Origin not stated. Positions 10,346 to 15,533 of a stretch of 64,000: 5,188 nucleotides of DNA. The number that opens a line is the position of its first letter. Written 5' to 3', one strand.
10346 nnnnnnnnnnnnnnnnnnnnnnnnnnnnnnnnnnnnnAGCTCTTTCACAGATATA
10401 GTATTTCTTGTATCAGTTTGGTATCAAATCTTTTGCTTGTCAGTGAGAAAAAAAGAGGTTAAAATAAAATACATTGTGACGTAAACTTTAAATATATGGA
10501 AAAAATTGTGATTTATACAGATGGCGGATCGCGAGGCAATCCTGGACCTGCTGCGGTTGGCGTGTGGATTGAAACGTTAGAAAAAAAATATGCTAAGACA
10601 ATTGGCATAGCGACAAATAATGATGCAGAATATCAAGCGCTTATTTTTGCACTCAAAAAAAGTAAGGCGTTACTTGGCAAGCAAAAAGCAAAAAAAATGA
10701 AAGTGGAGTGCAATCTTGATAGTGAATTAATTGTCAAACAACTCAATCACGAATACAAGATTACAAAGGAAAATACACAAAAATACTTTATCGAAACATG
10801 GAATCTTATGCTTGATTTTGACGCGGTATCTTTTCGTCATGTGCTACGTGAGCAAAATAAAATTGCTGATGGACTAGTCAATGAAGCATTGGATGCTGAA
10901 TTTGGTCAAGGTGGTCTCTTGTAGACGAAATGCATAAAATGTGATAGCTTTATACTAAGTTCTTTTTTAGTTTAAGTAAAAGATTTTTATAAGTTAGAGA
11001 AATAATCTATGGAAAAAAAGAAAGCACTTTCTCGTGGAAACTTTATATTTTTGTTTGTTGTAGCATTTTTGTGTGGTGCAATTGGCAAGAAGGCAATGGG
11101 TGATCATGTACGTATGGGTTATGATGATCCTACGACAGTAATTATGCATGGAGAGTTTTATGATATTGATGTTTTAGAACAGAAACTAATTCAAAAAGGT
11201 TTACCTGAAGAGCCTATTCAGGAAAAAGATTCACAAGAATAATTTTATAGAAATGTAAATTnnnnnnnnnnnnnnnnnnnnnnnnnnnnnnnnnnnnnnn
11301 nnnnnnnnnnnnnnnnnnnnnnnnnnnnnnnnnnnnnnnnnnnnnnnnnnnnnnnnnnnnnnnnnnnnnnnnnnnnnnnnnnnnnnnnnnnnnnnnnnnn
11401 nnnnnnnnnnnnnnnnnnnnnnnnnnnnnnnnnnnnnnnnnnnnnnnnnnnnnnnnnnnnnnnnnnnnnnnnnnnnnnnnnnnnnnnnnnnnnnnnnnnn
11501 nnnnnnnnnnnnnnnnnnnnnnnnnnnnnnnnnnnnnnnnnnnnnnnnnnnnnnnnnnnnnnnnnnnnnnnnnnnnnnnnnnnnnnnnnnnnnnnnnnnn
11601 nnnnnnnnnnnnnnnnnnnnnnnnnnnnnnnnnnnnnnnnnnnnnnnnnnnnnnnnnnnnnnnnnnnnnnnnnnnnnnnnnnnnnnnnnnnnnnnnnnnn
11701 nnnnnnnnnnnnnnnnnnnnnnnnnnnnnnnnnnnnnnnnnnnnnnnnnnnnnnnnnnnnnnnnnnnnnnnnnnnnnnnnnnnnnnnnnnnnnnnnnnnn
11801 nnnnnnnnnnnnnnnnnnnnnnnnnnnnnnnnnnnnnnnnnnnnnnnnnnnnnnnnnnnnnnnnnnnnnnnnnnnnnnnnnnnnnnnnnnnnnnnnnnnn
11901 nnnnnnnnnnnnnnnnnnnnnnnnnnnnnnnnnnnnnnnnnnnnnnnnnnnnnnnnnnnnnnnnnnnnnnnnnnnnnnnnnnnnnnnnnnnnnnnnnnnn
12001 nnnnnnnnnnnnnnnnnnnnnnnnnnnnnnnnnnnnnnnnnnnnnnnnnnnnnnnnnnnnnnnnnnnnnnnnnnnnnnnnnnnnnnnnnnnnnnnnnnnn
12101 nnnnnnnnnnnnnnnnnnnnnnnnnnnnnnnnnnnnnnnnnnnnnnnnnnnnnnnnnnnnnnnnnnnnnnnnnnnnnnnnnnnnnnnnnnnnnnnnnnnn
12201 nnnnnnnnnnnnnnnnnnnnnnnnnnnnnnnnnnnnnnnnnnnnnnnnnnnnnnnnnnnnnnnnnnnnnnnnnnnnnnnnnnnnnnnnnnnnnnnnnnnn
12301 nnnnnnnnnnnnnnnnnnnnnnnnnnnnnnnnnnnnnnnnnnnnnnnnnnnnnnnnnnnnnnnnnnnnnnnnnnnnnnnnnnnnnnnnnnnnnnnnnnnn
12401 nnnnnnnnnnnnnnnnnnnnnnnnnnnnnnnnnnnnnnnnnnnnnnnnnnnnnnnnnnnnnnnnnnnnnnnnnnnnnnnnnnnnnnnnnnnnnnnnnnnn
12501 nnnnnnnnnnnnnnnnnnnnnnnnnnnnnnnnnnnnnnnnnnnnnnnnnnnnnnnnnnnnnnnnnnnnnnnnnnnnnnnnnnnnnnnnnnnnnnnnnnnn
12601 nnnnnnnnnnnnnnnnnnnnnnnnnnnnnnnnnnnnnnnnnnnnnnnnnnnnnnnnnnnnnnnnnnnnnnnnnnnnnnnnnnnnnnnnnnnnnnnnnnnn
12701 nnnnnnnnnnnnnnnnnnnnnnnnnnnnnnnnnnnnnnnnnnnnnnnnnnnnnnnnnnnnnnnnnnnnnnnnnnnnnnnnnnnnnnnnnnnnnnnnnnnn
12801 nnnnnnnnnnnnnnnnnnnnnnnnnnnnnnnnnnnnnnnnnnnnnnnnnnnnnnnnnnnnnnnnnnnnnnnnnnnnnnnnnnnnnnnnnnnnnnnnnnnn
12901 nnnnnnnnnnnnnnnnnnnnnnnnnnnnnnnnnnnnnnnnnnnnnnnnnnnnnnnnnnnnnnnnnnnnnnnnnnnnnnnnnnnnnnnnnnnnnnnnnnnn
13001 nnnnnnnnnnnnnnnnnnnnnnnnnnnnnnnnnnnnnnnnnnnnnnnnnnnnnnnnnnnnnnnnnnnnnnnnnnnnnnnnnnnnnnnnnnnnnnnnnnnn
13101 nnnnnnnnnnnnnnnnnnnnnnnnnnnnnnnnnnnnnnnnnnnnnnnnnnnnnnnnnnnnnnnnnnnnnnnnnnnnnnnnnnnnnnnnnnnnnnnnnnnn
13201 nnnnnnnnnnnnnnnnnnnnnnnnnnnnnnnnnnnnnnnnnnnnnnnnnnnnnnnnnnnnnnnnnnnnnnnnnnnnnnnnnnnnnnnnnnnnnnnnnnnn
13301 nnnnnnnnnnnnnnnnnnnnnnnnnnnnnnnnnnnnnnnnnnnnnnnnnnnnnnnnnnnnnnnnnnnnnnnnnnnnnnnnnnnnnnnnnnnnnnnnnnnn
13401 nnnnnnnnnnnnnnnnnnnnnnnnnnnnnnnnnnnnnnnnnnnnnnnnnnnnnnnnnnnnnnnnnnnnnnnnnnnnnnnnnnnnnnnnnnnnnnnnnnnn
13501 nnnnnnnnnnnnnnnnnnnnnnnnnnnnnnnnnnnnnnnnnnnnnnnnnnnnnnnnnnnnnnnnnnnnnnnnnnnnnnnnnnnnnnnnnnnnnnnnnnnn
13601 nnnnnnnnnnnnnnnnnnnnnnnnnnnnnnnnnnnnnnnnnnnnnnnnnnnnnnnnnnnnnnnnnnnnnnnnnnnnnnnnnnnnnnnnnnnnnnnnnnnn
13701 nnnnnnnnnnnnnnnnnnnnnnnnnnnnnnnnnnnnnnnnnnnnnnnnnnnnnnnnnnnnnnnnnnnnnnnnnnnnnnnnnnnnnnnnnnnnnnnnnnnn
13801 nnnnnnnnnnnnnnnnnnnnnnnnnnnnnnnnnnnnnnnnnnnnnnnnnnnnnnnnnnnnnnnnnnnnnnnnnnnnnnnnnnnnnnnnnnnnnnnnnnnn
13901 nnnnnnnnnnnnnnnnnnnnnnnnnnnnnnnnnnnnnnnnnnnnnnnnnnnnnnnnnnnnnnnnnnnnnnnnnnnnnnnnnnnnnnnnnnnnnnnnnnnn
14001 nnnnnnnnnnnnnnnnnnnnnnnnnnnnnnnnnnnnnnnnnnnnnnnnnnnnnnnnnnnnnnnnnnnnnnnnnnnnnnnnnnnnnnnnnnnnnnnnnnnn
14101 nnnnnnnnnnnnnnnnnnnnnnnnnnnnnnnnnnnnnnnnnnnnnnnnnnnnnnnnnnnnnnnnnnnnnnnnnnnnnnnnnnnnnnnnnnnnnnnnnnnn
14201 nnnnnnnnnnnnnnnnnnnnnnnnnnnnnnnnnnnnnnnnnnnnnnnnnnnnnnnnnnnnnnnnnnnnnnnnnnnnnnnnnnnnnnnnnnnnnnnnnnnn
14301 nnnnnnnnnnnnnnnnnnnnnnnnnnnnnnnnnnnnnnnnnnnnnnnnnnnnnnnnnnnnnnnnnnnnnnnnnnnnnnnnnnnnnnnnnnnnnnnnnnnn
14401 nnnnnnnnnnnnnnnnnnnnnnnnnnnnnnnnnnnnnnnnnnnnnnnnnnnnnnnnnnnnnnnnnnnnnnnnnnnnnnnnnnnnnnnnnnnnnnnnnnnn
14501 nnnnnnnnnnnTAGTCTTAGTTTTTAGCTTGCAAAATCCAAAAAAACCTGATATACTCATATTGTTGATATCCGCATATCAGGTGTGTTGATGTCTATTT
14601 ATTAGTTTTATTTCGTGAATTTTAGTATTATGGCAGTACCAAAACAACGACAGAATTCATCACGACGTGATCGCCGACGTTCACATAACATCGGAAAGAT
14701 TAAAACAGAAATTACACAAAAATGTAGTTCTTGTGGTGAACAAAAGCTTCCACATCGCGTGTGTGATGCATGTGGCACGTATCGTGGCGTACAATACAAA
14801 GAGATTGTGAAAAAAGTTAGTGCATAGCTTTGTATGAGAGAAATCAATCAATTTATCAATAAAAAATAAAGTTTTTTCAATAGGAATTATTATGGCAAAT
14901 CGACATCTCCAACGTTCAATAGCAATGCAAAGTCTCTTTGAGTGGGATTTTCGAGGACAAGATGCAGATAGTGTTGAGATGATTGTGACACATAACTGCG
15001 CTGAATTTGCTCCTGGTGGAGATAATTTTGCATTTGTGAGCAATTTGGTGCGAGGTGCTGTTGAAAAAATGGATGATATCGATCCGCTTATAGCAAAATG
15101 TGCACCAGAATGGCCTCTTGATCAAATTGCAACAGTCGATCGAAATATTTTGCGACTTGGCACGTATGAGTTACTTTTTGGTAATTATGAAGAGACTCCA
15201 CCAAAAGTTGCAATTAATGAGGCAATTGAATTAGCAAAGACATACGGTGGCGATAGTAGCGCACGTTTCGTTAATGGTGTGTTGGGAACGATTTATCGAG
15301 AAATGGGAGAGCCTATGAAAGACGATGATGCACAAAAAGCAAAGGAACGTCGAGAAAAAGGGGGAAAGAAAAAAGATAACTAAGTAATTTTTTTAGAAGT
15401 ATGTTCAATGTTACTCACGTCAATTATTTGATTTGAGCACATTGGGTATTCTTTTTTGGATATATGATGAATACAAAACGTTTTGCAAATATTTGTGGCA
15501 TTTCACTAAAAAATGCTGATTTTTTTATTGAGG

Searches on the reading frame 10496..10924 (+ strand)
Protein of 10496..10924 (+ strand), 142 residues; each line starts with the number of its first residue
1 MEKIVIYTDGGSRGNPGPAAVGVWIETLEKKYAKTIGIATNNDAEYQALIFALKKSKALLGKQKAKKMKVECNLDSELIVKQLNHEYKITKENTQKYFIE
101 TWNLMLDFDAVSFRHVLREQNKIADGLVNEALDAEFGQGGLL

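Call 83: search_protein_families(library=pfam, proteins=[window:10496-10924:+], max_evalue=0.001)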
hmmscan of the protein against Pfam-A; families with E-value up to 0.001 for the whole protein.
window:10496-10924:+ (142 aa): 2 families
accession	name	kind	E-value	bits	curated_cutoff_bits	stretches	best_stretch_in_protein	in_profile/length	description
PF13456.12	RVT_3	-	3.1e-15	56.6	21.6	1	36-131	35-123/123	Reverse transcriptase-like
PF00075.30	RNase_H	-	5.2e-11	43.3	25.8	1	2-130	2-138/141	RNase H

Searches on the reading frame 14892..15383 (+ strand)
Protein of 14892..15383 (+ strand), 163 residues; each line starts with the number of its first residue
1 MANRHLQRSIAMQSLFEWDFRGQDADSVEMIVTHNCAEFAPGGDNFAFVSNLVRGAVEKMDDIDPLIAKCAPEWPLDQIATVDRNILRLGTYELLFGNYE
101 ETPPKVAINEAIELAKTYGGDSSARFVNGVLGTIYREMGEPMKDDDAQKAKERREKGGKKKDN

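Call 83: search_protein_families(library=pfam, proteins=[window:14892-15383:+], max_evalue=0.001)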
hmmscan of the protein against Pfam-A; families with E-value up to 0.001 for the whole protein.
window:14892-15383:+ (163 aa): 1 family
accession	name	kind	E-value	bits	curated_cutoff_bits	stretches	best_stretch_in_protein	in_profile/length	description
PF01029.23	NusB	-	2.2e-34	119.2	23.1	1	7-136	3-133/133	NusB family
